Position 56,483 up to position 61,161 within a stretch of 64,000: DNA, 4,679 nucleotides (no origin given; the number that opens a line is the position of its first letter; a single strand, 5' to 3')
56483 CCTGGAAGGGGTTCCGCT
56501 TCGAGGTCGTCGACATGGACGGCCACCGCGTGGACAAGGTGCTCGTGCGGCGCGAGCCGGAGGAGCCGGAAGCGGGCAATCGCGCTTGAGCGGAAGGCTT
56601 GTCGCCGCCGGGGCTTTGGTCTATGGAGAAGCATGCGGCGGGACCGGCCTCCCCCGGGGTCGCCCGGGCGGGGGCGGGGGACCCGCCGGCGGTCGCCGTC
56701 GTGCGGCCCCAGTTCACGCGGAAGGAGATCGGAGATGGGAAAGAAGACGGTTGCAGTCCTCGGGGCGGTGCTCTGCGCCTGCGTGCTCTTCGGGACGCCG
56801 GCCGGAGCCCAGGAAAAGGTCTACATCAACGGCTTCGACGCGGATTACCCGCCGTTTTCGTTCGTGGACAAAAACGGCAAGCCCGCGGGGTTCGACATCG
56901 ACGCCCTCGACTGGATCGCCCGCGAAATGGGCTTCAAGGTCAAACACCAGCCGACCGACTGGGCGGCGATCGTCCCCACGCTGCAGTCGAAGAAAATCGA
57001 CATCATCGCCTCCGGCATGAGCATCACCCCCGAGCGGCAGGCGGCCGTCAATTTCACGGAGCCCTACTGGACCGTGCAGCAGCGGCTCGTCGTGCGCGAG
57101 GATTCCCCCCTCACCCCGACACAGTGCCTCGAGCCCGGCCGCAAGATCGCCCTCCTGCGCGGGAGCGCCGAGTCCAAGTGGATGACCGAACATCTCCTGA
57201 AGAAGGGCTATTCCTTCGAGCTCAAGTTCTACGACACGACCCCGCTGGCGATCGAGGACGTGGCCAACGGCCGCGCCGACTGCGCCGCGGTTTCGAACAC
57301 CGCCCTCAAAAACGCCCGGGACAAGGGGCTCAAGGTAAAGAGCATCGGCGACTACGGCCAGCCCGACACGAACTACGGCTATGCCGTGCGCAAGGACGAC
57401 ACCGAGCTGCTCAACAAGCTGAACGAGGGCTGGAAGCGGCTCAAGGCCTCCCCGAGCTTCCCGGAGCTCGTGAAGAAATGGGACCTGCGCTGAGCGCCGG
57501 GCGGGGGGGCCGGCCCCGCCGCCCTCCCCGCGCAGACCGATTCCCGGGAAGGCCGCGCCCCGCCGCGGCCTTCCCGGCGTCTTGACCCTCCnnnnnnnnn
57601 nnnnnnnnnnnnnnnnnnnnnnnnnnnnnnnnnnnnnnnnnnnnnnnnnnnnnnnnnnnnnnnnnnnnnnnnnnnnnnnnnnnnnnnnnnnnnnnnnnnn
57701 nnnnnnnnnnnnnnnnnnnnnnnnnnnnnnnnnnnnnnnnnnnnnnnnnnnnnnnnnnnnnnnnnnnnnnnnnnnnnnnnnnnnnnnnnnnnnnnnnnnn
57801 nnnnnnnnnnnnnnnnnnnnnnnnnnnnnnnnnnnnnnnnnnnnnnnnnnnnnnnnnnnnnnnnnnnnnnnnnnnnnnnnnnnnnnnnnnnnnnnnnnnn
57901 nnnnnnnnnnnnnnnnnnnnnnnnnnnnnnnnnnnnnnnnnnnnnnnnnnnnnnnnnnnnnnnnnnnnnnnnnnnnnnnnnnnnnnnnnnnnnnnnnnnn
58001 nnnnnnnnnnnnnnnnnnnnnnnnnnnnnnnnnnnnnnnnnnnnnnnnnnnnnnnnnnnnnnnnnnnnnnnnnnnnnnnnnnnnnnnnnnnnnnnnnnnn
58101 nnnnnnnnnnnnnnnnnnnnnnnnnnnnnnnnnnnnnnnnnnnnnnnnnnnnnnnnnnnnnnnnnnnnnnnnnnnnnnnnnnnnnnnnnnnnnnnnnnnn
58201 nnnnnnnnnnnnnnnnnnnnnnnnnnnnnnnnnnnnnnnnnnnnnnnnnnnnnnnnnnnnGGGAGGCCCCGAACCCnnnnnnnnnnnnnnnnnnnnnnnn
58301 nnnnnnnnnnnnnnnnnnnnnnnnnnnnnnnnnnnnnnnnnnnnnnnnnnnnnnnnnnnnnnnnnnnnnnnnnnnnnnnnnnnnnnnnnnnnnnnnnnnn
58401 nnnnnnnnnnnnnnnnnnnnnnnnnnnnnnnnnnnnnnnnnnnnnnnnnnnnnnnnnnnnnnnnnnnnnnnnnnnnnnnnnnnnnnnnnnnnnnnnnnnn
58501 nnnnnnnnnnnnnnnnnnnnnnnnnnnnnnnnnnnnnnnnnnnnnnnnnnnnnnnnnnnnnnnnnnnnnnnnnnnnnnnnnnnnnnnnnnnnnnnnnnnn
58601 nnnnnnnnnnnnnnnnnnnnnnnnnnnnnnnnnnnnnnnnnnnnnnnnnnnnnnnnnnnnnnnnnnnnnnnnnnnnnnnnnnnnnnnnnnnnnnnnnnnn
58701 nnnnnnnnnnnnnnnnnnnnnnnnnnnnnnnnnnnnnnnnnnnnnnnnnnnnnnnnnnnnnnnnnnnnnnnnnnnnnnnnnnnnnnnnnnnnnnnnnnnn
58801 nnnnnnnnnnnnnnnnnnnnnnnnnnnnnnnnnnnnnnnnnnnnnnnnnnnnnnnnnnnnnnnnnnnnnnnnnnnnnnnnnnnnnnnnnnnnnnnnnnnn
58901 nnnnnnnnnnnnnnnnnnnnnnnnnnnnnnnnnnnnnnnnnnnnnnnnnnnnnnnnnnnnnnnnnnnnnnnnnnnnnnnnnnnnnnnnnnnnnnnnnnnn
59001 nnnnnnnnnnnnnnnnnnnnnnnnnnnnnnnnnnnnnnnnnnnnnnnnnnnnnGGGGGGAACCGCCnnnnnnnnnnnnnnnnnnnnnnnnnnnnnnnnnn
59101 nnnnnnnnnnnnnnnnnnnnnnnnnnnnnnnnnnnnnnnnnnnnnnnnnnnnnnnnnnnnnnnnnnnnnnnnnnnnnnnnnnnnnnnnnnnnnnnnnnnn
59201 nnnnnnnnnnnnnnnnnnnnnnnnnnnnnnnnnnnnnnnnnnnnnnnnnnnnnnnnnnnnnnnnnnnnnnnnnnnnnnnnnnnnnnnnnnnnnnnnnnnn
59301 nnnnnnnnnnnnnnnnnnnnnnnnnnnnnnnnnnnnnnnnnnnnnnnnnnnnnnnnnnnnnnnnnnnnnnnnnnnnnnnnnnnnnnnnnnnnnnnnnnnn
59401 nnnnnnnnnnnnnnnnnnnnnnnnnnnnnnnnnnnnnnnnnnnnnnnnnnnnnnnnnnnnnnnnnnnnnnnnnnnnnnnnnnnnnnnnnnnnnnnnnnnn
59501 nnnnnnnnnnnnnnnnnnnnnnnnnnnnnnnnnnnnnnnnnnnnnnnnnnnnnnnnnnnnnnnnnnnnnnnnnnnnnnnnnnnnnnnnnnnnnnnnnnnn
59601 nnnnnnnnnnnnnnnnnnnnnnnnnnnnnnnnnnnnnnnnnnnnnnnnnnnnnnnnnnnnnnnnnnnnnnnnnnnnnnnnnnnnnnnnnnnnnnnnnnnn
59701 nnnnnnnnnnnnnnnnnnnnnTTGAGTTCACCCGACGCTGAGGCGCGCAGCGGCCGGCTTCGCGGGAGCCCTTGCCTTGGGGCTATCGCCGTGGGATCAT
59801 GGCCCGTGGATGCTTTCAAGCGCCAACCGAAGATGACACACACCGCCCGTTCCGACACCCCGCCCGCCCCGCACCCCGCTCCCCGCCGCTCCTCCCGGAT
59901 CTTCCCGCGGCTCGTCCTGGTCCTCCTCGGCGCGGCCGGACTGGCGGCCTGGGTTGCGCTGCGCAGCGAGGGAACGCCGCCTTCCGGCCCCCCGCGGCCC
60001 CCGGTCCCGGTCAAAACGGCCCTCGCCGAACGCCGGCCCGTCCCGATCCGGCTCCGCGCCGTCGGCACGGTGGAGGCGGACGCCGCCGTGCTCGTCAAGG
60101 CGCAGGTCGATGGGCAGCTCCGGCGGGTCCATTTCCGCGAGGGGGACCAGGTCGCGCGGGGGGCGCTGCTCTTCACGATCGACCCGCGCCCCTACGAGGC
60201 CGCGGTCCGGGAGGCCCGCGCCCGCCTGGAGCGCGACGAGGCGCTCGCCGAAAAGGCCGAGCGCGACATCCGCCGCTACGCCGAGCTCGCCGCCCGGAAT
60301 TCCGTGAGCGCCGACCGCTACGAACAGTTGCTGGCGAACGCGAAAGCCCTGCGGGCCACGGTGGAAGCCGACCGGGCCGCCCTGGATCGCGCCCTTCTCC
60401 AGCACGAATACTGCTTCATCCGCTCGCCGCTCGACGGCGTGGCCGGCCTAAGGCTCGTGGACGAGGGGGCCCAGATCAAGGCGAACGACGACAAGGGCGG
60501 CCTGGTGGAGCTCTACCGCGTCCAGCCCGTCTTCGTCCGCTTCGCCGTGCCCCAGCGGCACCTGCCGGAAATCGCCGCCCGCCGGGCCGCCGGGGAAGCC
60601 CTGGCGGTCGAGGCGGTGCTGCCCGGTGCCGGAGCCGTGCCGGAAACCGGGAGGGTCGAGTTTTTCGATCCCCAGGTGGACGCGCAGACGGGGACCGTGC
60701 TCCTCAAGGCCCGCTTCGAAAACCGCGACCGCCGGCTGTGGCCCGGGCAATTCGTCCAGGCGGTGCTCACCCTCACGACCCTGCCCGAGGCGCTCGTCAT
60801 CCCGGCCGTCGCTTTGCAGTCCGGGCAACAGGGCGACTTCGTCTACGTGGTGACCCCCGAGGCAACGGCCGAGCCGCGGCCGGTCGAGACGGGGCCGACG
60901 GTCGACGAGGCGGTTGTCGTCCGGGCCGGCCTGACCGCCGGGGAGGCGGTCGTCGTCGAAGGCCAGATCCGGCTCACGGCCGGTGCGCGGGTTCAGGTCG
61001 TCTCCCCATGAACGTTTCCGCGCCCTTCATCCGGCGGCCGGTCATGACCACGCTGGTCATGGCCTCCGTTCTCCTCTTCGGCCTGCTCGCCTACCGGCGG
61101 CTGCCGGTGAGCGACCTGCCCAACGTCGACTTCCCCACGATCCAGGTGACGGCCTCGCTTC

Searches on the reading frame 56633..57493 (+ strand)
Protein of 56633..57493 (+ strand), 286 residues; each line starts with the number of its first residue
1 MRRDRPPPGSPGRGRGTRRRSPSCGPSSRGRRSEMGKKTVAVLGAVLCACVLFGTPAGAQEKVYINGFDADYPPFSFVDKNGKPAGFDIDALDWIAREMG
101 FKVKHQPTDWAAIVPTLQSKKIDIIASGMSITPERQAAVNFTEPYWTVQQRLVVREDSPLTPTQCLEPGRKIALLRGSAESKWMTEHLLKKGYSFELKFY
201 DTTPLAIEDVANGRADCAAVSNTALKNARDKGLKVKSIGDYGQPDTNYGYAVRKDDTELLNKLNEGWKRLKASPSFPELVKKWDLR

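Call 35: search_protein_families(library=pfam, proteins=[window:56633-57493:+], max_evalue=0.00001)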
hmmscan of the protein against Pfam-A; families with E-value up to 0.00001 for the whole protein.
window:56633-57493:+ (286 aa): 3 families
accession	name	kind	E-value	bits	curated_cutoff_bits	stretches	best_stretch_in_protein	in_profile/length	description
PF00497.25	SBP_bac_3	-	1.3e-43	148.4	26.4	1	67-283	4-129/132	Bacterial extracellular solute-binding proteins, family 3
PF12974.12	Phosphonate-bd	-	2.1e-09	37.6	27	1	92-275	20-221/242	ABC transporter, phosphonate, periplasmic substrate-binding protein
PF10613.14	Lig_chan-Glu_bd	-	1.2e-08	35.5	30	1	81-155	25-112/115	Ligated ion channel L-glutamate- and glycine-binding site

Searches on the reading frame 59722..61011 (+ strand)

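Call 35: search_protein_families(library=pfam, proteins=[window:59722-61011:+], max_evalue=0.00001)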
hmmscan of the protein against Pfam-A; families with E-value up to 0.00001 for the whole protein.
window:59722-61011:+ (429 aa): 2 families
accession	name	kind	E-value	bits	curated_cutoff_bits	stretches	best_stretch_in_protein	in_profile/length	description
PF16576.10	HlyD_D23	-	8.4e-16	58.3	30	1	110-345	5-214/214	Barrel-sandwich domain of CusB or HlyD membrane-fusion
PF13437.12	HlyD_3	-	6.5e-09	36.9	22.2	0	233-339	2-103/106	HlyD family secretion protein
